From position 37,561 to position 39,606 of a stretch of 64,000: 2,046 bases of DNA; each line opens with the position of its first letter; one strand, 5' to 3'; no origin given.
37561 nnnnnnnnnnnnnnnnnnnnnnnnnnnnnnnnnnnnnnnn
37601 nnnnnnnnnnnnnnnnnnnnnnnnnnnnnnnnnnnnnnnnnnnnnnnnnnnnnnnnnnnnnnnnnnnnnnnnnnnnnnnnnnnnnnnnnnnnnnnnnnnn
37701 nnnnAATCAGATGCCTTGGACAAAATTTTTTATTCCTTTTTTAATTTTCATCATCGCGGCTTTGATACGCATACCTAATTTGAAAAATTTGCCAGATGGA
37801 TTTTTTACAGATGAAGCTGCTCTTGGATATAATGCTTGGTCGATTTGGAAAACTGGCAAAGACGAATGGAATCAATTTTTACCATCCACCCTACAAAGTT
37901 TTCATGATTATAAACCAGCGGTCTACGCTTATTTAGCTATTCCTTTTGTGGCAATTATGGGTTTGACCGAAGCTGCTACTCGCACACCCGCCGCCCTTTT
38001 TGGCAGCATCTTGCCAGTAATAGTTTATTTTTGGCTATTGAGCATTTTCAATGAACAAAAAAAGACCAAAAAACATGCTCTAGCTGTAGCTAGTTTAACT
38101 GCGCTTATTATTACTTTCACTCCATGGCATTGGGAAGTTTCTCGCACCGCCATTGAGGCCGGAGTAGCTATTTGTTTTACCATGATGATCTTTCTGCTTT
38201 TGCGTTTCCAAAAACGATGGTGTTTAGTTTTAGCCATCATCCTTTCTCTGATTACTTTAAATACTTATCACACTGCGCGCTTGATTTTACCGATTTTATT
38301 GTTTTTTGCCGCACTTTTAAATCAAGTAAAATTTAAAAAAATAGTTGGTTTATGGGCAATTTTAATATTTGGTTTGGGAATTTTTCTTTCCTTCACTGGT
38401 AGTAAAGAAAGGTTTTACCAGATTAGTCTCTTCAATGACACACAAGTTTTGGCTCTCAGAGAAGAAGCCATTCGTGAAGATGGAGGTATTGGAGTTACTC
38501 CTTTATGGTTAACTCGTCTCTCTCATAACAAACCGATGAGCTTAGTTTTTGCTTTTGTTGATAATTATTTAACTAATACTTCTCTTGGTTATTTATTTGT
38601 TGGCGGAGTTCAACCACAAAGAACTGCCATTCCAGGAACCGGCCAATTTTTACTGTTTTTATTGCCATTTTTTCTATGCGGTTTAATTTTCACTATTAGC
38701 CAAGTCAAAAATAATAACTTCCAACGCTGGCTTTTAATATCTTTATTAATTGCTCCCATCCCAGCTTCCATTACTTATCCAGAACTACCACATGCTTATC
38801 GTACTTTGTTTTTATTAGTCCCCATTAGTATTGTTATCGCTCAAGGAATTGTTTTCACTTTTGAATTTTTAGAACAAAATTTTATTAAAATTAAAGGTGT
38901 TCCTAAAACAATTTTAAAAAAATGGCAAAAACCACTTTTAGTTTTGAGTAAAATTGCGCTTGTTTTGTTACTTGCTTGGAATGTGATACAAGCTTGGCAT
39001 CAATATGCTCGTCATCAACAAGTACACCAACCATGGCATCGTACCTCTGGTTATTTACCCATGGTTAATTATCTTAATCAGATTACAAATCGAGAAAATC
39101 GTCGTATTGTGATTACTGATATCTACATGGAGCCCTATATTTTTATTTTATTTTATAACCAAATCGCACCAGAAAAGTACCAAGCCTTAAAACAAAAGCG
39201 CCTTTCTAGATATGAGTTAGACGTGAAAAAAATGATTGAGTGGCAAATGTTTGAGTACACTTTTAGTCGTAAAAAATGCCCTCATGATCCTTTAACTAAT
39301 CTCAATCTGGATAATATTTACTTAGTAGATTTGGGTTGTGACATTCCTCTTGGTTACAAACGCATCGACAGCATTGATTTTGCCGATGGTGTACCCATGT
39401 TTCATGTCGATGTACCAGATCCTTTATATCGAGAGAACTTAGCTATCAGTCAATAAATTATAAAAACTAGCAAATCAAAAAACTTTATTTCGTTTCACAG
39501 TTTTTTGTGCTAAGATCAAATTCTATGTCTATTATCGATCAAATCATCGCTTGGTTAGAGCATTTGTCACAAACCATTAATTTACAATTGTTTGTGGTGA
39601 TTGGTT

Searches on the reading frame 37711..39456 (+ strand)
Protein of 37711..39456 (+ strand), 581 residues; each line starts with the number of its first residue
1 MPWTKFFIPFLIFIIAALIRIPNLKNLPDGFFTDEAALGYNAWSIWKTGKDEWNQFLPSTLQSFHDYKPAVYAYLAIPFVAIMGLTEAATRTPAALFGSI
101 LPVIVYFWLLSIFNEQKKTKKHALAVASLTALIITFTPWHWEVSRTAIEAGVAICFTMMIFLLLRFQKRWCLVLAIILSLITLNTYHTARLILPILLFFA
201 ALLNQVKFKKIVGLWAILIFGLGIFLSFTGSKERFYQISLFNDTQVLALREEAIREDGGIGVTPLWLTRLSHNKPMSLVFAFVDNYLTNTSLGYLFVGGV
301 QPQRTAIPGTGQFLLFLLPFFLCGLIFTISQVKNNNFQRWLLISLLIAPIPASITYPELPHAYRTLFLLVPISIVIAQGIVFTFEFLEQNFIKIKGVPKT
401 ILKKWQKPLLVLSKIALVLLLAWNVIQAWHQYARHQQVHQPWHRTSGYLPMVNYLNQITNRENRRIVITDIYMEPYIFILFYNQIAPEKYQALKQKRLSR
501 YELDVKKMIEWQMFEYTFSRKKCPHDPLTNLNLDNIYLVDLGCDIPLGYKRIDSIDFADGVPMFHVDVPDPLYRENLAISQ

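Call 11: search_protein_families(library=pfam, proteins=[window:37711-39456:+], max_evalue=0.01)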
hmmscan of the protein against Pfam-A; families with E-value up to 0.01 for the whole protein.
window:37711-39456:+ (581 aa): 1 family
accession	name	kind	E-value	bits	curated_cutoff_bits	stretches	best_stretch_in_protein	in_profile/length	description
PF13231.12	PMT_2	-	0.0015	19.2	26.1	1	68-225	2-154/160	Dolichyl-phosphate-mannose-protein mannosyltransferase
